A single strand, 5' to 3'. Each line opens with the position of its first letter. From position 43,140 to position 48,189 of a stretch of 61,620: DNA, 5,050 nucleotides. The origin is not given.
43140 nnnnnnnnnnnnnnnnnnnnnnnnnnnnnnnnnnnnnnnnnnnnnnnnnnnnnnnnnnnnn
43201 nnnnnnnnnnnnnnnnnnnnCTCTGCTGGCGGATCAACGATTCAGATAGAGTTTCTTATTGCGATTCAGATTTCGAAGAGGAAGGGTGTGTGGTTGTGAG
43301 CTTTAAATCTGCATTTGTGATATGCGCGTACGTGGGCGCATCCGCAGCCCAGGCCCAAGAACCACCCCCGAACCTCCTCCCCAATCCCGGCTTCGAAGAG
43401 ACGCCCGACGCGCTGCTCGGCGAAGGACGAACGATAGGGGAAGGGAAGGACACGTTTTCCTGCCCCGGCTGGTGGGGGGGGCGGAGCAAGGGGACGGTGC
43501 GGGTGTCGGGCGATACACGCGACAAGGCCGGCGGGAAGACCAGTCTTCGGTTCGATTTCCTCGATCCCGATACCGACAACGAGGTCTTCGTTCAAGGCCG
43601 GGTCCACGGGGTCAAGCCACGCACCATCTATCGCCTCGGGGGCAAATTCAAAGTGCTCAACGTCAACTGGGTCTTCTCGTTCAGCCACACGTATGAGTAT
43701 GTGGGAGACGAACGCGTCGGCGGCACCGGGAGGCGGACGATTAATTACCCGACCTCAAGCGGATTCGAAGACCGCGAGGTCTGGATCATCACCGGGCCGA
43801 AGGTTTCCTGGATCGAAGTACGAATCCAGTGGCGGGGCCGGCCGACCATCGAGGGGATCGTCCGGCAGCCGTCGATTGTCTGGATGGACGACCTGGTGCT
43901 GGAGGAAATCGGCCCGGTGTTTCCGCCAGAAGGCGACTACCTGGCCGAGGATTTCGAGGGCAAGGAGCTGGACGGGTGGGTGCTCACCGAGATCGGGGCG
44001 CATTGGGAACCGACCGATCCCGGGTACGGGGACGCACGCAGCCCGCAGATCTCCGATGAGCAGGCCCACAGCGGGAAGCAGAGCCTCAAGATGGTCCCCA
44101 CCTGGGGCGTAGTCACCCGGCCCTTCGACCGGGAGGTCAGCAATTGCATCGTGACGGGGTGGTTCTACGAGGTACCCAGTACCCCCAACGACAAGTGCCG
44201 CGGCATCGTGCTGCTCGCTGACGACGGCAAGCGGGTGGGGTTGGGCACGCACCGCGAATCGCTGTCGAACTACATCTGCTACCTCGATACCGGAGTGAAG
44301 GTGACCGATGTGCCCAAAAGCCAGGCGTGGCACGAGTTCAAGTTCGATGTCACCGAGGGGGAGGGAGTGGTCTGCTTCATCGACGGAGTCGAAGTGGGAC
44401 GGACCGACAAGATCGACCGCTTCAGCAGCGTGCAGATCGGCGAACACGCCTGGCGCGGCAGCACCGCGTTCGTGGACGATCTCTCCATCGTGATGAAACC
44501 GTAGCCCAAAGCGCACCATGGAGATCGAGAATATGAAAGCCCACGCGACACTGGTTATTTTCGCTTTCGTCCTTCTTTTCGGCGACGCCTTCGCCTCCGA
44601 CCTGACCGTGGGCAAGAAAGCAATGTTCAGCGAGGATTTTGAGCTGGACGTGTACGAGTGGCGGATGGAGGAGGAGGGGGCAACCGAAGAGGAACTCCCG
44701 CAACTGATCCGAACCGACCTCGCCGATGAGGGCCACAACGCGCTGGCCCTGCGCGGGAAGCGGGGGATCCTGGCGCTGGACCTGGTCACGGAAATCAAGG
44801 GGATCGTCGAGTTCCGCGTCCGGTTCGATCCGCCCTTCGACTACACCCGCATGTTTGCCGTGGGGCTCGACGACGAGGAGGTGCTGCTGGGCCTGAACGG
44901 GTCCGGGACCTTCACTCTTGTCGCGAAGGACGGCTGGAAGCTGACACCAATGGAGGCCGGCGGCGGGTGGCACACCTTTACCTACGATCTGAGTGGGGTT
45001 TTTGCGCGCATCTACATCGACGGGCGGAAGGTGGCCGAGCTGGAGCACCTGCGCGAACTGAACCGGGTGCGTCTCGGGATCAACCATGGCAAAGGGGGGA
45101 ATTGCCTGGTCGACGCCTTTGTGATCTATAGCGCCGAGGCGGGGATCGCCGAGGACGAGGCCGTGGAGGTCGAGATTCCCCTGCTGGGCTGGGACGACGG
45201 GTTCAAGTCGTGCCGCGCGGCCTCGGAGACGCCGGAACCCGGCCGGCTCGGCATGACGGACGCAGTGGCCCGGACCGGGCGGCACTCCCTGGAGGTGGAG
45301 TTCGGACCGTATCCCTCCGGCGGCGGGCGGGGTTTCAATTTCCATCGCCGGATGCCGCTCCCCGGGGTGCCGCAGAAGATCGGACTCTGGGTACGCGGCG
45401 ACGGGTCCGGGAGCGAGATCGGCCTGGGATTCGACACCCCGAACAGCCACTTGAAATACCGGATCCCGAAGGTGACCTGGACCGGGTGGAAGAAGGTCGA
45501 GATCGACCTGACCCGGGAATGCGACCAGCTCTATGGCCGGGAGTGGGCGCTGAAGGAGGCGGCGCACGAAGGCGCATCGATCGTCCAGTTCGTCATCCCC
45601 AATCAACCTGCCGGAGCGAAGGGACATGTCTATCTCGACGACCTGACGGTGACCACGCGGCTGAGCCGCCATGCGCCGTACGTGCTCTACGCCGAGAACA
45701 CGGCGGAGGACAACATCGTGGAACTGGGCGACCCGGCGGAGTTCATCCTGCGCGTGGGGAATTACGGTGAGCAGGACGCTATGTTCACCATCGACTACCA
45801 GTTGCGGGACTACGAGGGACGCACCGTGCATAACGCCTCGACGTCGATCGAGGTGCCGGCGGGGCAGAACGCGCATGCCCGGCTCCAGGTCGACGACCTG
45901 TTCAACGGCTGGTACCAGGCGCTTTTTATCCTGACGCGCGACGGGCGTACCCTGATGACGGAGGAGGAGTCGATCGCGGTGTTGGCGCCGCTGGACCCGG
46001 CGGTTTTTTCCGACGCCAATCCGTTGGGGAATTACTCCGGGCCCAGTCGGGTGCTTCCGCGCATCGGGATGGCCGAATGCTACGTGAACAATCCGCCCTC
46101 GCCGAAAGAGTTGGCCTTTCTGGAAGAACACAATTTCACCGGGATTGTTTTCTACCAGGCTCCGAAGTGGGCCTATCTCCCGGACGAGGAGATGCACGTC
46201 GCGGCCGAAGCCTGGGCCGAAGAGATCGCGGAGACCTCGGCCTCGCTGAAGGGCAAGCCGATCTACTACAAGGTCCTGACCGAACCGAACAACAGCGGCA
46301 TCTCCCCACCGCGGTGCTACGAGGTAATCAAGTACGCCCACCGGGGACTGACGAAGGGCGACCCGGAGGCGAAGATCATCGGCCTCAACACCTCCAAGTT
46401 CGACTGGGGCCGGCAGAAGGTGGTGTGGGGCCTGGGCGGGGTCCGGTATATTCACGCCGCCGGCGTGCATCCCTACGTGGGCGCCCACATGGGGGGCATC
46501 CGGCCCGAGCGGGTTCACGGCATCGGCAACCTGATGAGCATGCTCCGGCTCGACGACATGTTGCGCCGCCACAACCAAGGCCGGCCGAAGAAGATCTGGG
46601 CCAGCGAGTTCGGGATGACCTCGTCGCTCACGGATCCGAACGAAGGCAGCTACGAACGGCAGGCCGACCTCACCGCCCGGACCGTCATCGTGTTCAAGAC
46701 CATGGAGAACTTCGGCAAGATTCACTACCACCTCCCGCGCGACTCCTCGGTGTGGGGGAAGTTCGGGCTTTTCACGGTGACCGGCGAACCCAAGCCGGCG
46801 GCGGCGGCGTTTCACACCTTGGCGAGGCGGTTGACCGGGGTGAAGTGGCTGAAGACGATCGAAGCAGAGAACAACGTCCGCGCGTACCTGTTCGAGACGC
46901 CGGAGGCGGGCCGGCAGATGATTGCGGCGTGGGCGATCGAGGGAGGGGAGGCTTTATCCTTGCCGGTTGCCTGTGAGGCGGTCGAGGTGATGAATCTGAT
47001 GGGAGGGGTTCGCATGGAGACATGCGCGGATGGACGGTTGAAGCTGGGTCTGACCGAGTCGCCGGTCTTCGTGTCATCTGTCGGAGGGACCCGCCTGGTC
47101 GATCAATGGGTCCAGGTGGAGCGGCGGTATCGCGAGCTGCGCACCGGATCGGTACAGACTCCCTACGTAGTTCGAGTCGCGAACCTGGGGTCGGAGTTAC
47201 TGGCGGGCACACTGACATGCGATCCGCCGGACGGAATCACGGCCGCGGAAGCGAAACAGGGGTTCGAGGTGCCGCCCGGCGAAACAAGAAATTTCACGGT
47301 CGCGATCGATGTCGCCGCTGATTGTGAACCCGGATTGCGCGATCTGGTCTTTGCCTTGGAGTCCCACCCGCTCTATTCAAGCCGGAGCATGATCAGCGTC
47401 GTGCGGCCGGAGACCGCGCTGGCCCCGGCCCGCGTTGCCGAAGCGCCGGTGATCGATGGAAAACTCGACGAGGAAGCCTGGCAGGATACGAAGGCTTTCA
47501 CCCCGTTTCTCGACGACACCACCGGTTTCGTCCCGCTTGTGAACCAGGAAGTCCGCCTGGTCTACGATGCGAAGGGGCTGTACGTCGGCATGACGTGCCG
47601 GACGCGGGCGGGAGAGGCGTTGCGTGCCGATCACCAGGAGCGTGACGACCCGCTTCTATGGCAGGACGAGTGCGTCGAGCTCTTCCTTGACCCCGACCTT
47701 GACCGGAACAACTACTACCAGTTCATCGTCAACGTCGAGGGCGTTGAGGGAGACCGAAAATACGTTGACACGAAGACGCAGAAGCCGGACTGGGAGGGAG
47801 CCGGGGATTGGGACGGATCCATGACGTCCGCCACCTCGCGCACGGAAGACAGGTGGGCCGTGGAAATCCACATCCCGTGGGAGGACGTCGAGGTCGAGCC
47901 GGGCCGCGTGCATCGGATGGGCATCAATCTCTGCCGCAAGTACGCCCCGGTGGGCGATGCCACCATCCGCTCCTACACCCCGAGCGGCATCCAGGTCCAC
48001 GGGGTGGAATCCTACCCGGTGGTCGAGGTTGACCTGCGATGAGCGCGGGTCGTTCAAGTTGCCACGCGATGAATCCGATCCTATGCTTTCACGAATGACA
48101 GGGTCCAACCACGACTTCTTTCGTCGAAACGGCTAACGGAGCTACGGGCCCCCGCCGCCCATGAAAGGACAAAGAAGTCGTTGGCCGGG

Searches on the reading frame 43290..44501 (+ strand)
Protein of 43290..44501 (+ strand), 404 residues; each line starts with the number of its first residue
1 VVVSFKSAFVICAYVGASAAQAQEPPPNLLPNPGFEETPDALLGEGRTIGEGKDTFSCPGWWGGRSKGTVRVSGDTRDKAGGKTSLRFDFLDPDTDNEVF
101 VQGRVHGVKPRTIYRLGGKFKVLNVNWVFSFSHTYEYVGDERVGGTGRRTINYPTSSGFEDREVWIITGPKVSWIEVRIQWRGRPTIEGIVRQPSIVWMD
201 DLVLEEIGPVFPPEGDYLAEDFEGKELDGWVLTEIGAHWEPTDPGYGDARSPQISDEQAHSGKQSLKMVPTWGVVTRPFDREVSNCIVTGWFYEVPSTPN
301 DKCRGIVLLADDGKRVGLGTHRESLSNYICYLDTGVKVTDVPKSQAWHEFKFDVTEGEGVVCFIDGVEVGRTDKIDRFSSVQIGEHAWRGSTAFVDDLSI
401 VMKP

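Call 13: search_protein_families(library=pfam, proteins=[window:43290-44501:+], max_evalue=0.001)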
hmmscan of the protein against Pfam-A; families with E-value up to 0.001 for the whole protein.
window:43290-44501:+ (404 aa): 0 families

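Call 24: search_solved_structures(query=window:43290-44501:+, max_evalue=0.01)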
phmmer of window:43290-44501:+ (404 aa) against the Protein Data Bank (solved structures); distinct sequences matched with E-value up to 0.01: 0.

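Call 47: search_protein_families(library=pfam, proteins=[window:43290-44501:+], max_evalue=5)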
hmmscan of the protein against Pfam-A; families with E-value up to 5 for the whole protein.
window:43290-44501:+ (404 aa): 0 families

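Call 48: search_protein_families(library=ncbifam, proteins=[window:43290-44501:+], max_evalue=0.01)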
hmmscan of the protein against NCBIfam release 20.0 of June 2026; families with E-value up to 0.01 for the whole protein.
window:43290-44501:+ (404 aa): 0 families

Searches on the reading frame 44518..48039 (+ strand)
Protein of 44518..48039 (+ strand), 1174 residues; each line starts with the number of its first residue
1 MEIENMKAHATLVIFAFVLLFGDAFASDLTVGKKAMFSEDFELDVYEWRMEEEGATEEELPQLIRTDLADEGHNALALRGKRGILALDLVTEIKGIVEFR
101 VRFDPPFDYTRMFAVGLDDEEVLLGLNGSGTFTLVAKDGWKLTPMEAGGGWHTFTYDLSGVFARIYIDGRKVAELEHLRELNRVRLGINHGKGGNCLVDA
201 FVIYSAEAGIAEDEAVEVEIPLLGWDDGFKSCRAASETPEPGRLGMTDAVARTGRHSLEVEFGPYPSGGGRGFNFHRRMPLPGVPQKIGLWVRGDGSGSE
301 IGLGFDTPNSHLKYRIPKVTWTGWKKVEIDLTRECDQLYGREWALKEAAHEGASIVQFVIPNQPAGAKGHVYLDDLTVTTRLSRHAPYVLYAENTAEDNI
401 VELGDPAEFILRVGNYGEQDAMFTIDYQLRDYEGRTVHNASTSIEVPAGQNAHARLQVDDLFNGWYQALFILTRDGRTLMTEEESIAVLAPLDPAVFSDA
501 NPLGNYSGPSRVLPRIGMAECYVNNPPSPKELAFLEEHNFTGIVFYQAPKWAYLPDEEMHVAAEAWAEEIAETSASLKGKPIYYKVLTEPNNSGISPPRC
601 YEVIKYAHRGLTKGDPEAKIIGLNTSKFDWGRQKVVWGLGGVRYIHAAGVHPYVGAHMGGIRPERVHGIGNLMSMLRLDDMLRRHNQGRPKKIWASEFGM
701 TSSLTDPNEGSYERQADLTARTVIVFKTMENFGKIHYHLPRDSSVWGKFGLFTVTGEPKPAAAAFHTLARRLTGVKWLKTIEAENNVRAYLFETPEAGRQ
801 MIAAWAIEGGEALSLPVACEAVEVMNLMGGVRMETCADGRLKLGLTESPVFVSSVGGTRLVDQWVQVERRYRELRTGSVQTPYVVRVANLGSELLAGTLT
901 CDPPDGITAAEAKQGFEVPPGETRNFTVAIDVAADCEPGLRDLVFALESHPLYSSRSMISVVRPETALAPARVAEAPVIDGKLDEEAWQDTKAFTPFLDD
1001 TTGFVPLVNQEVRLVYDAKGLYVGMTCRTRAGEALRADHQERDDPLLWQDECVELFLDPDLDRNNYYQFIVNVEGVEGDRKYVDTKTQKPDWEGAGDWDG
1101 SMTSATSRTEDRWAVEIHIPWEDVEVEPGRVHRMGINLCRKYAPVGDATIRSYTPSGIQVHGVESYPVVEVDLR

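Call 13: search_protein_families(library=pfam, proteins=[window:44518-48039:+], max_evalue=0.001)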
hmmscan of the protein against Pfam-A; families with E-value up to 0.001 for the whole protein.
window:44518-48039:+ (1174 aa): 3 families
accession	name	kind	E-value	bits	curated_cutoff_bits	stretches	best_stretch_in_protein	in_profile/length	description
PF06452.16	CBM9_1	-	3.3e-08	34.1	23.4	1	979-1138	1-146/185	Carbohydrate family 9 binding domain-like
PF11614.14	FixG_C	-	6.5e-06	26.8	25.6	1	870-947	22-101/119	IG-like fold at C-terminal of FixG, putative oxidoreductase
PF10633.15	NPCBM_assoc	-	0.00028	21.4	24.4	0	884-945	10-73/78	NPCBM-associated, NEW3 domain of alpha-galactosidase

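Call 47: search_protein_families(library=pfam, proteins=[window:44518-48039:+], max_evalue=5)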
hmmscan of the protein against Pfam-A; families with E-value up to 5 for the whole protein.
window:44518-48039:+ (1174 aa): 4 families
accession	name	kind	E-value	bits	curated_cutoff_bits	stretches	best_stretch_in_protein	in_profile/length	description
PF06452.16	CBM9_1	-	3.3e-08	34.1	23.4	1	979-1138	1-146/185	Carbohydrate family 9 binding domain-like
PF11614.14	FixG_C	-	6.5e-06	26.8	25.6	1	870-947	22-101/119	IG-like fold at C-terminal of FixG, putative oxidoreductase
PF10633.15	NPCBM_assoc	-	0.00028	21.4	24.4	1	884-945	10-73/78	NPCBM-associated, NEW3 domain of alpha-galactosidase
PF16011.10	CBM9_2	-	0.0036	17.5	25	1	1034-1075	52-91/199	Carbohydrate-binding family 9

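Call 48: search_protein_families(library=ncbifam, proteins=[window:44518-48039:+], max_evalue=0.01)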
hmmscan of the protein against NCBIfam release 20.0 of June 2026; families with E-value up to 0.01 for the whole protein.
window:44518-48039:+ (1174 aa): 0 families

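Call 68: search_solved_structures(query=window:44518-48039:+, max_evalue=1)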
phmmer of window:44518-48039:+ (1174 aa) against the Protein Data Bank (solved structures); distinct sequences matched with E-value up to 1: 1.
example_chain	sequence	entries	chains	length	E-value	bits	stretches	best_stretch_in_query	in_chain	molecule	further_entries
1i82_A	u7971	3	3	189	0.051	14.4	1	976-1132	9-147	ENDO-1,4-BETA-XYLANASE A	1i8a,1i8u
